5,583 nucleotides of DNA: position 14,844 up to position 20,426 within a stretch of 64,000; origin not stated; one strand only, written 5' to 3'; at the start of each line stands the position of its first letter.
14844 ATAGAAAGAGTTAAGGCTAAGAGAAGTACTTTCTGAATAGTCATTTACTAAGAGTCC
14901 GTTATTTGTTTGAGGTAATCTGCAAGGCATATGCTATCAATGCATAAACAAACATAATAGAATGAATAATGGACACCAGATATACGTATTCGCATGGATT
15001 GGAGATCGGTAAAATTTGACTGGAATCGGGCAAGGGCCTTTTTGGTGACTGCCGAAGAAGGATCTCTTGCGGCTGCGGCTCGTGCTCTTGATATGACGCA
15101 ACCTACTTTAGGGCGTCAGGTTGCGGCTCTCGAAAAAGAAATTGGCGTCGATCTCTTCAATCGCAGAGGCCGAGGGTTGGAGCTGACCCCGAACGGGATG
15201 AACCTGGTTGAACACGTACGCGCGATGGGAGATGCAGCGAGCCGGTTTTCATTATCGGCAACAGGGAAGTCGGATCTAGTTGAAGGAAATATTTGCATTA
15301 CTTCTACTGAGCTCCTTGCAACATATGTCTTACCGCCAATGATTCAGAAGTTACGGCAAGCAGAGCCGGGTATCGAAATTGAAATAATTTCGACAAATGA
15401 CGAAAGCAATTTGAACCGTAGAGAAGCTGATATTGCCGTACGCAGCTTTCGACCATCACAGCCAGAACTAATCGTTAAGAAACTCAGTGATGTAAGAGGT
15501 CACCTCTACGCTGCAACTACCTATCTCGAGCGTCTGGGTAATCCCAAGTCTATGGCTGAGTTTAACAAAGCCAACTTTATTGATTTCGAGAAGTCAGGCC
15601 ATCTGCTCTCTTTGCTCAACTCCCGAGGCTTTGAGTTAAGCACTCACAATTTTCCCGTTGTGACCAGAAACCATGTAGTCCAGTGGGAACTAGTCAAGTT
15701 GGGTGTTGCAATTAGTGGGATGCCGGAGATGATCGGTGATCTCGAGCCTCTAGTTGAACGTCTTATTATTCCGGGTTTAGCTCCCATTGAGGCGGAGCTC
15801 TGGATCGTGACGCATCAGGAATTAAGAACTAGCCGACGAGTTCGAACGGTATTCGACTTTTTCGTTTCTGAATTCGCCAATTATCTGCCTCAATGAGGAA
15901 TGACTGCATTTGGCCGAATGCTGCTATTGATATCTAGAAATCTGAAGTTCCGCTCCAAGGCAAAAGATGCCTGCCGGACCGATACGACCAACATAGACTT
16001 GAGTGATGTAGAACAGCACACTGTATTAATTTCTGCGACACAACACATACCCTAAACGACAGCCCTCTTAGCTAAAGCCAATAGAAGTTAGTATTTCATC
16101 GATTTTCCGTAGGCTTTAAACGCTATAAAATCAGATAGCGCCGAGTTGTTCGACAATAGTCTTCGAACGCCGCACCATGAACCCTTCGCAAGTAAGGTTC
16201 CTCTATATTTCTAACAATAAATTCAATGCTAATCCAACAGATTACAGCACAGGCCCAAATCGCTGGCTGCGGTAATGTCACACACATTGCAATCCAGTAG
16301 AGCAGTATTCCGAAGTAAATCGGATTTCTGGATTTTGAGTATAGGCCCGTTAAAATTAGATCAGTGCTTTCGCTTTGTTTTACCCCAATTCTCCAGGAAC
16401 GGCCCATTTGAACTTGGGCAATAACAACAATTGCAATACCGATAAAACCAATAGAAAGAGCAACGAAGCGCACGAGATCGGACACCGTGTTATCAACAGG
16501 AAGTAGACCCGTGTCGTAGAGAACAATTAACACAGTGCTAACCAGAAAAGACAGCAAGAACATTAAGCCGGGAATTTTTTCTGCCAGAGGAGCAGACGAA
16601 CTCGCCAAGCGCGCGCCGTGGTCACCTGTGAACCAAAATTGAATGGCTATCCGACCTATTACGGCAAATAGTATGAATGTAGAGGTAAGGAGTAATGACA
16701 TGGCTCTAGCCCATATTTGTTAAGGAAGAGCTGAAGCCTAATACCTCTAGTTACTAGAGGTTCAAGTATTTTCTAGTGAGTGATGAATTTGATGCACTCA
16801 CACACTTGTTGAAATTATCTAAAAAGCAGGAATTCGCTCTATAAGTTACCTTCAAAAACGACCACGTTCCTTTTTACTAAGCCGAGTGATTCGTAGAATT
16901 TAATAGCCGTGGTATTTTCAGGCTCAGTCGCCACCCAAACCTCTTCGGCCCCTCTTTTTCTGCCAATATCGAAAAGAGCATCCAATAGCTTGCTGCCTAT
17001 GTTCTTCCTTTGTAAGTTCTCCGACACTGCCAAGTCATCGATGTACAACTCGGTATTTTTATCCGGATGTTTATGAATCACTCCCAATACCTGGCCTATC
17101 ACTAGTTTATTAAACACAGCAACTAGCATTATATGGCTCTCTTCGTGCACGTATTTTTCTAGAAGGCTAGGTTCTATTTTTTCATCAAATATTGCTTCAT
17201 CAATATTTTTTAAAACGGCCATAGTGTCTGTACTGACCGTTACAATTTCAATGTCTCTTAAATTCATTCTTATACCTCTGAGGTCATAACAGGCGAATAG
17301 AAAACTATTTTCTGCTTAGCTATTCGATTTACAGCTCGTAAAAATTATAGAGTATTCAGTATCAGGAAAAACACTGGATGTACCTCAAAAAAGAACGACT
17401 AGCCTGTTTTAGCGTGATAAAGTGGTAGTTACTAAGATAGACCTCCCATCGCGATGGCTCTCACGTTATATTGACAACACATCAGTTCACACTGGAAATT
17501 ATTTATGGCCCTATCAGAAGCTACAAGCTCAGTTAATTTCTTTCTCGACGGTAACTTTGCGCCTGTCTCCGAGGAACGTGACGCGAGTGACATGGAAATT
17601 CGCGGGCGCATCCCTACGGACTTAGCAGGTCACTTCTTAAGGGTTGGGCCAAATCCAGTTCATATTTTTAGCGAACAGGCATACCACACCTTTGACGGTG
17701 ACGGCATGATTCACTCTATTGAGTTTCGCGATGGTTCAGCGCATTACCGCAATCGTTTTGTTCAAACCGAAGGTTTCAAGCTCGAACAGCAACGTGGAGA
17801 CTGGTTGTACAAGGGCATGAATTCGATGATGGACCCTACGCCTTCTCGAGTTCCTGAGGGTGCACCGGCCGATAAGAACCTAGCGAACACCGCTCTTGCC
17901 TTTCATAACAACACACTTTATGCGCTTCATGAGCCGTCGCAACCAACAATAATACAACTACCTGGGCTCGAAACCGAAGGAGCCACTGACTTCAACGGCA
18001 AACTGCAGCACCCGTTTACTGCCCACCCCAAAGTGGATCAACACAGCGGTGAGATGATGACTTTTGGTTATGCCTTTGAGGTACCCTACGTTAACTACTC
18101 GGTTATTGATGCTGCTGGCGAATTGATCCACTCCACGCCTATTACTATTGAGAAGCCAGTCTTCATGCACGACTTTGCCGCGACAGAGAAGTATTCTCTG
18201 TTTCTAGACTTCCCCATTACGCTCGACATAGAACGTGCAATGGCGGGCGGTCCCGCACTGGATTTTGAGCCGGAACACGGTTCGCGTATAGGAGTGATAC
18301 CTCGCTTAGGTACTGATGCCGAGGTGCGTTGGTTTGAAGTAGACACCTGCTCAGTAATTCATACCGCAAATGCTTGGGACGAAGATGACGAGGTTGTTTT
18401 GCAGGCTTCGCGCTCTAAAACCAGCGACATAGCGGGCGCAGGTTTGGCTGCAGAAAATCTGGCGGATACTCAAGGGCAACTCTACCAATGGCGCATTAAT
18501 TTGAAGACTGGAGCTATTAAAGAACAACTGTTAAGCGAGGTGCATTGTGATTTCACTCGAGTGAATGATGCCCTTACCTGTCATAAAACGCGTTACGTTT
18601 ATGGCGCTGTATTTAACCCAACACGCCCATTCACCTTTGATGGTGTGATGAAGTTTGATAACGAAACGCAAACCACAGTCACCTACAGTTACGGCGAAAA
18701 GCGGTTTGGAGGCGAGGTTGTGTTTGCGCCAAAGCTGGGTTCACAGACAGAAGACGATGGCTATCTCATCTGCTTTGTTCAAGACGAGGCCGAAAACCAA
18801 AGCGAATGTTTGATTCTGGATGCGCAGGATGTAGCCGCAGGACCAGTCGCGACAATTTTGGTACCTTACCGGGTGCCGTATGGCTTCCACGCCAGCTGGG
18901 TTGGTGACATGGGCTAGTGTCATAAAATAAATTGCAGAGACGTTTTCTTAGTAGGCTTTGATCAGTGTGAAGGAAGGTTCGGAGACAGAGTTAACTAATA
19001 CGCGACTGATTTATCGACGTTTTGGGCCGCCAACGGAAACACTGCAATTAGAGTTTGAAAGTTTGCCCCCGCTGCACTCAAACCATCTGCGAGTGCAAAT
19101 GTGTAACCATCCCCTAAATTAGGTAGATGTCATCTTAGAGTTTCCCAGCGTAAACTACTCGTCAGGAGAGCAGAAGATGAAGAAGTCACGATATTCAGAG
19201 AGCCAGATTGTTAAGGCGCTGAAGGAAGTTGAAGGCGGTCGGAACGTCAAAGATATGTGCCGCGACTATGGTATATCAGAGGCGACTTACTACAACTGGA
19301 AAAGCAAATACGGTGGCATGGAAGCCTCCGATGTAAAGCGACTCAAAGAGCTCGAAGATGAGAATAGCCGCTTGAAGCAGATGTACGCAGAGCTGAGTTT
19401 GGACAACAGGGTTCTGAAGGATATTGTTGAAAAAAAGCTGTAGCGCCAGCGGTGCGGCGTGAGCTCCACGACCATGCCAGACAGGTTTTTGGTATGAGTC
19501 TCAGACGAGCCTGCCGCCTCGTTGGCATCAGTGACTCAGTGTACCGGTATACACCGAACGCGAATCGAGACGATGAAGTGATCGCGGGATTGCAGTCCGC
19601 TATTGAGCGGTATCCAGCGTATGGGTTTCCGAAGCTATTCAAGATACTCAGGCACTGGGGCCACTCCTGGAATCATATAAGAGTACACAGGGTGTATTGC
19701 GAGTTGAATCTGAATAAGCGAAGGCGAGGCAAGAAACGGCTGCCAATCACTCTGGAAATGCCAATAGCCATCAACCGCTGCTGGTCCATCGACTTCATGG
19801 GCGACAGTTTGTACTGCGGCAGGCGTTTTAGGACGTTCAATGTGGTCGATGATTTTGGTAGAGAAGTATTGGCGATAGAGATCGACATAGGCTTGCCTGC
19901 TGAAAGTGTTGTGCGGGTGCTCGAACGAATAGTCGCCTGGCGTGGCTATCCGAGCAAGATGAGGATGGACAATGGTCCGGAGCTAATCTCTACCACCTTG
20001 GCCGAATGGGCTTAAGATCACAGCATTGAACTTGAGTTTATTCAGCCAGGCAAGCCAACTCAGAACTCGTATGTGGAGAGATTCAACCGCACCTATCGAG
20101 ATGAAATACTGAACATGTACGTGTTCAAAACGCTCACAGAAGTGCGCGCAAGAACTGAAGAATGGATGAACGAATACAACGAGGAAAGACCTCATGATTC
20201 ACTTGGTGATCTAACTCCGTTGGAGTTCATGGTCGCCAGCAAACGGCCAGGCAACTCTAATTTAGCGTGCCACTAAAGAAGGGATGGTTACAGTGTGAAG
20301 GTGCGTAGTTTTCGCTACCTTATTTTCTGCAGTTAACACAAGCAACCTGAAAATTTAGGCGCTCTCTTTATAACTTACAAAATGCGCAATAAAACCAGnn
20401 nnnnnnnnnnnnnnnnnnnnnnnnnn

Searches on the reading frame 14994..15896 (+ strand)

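Call 69: search_protein_families(library=pfam, proteins=[window:14994-15896:+], max_evalue=0.00001)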
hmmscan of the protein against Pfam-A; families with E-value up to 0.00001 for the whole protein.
window:14994-15896:+ (300 aa): 2 families
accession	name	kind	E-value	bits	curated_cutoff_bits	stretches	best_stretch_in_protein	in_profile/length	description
PF03466.25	LysR_substrate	-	9e-24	84.4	28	1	95-294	3-208/209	LysR substrate binding domain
PF00126.33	HTH_1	-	7.6e-21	74.3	26.6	1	10-68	1-59/60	Bacterial regulatory helix-turn-helix protein, lysR family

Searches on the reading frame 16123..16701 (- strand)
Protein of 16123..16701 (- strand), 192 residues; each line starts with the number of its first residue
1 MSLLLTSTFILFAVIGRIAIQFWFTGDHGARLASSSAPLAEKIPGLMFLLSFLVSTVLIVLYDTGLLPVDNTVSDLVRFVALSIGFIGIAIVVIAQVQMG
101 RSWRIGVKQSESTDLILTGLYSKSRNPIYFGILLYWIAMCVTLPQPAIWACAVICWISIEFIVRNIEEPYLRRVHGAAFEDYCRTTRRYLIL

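Call 69: search_protein_families(library=pfam, proteins=[window:16123-16701:-], max_evalue=0.00001)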
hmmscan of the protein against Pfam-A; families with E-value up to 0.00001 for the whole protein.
window:16123-16701:- (192 aa): 2 families
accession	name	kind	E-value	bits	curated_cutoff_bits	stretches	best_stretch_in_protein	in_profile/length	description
PF04191.18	PEMT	-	2.1e-09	38.2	25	1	80-176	5-103/105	Phospholipid methyltransferase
PF04140.19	ICMT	-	1.6e-06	28.9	24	1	87-166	7-87/95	Isoprenylcysteine carboxyl methyltransferase (ICMT) family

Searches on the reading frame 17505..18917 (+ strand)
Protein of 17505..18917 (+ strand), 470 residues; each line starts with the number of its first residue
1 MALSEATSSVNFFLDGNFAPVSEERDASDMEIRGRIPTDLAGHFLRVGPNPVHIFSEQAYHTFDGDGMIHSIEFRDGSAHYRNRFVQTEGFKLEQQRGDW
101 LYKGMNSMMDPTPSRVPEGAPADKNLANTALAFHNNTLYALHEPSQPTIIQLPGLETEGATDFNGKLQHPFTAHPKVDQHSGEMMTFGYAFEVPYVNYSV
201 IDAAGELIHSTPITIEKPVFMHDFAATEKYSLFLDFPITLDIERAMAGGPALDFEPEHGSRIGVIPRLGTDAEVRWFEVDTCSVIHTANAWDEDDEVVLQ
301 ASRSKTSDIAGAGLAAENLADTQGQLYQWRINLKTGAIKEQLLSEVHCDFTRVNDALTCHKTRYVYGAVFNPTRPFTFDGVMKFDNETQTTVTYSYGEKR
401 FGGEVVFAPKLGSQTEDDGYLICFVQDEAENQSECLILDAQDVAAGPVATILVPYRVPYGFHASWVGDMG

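Call 3: search_protein_families(library=pfam, proteins=[window:17505-18917:+], max_evalue=0.1)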
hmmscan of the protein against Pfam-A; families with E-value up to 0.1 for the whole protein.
window:17505-18917:+ (470 aa): 1 family
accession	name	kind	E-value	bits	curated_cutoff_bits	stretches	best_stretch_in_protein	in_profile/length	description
PF03055.21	RPE65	-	1.2e-137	460.2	27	1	18-466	1-468/469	Retinal pigment epithelial membrane protein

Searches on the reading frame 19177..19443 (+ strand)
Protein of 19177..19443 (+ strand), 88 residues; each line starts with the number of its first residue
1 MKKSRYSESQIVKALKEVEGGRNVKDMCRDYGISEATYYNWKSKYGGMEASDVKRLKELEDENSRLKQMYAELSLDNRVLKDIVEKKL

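Call 3: search_protein_families(library=pfam, proteins=[window:19177-19443:+], max_evalue=0.1)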
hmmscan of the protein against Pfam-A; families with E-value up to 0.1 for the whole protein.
window:19177-19443:+ (88 aa): 11 families
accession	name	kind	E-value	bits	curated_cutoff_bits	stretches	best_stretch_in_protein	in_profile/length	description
PF01527.26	HTH_Tnp_1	-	1e-25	90.2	24.1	1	1-71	1-75/75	Transposase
PF13518.12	HTH_28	-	4e-06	27.2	25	1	13-46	4-37/52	Helix-turn-helix domain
PF13384.12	HTH_23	-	5.4e-05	23.3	24.6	1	10-49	9-47/50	Homeodomain-like domain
PF13022.12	HTH_Tnp_1_2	-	0.00048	20.7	27.9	1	22-45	27-50/122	Helix-turn-helix of insertion element transposase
PF10668.15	Phage_terminase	-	0.00072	19.6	22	1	15-43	16-44/67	Phage terminase small subunit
PF13551.12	HTH_29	-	0.0013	19.2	28.1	1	13-45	3-36/64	Winged helix-turn helix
PF01710.22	HTH_Tnp_IS630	-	0.0057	17.1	21.3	1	6-62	3-59/119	Transposase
PF06056.18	Terminase_5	-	0.014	15.8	20.3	1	24-58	16-50/58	Putative ATPase subunit of terminase (gpP-like)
PF07716.20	bZIP_2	-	0.024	15.1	22.3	1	54-74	32-52/54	Basic region leucine zipper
PF17078.10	SHE3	-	0.036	14.2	30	1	54-87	66-99/228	SWI5-dependent HO expression protein 3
PF13443.12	HTH_26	-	0.047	14.4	22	1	23-44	12-33/63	Cro/C1-type HTH DNA-binding domain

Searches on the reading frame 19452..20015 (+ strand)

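Call 3: search_protein_families(library=pfam, proteins=[window:19452-20015:+], max_evalue=0.1)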
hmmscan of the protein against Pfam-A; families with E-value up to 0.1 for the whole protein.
window:19452-20015:+ (187 aa): 3 families
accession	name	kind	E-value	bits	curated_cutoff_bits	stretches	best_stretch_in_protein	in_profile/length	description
PF00665.32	rve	-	1.7e-13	51.1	32.6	1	108-187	5-87/102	Integrase core domain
PF13276.12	HTH_21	-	3.1e-07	31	28.1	1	51-95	14-60/60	HTH-like domain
PF24764.1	rva_4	-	0.016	15.4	26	1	110-180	10-78/194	Integrase core domain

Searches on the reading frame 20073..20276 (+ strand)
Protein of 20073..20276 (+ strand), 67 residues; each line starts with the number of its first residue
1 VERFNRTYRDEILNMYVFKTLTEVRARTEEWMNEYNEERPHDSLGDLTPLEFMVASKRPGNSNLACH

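Call 3: search_protein_families(library=pfam, proteins=[window:20073-20276:+], max_evalue=0.1)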
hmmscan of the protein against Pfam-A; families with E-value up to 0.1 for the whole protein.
window:20073-20276:+ (67 aa): 2 families
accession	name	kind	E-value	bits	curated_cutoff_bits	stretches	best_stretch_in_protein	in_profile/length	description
PF13683.12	rve_3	-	7.4e-20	70.9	26.5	1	1-49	19-67/67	Integrase core domain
PF13333.12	rve_2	-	8e-08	32.8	22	1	2-52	1-51/56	Integrase core domain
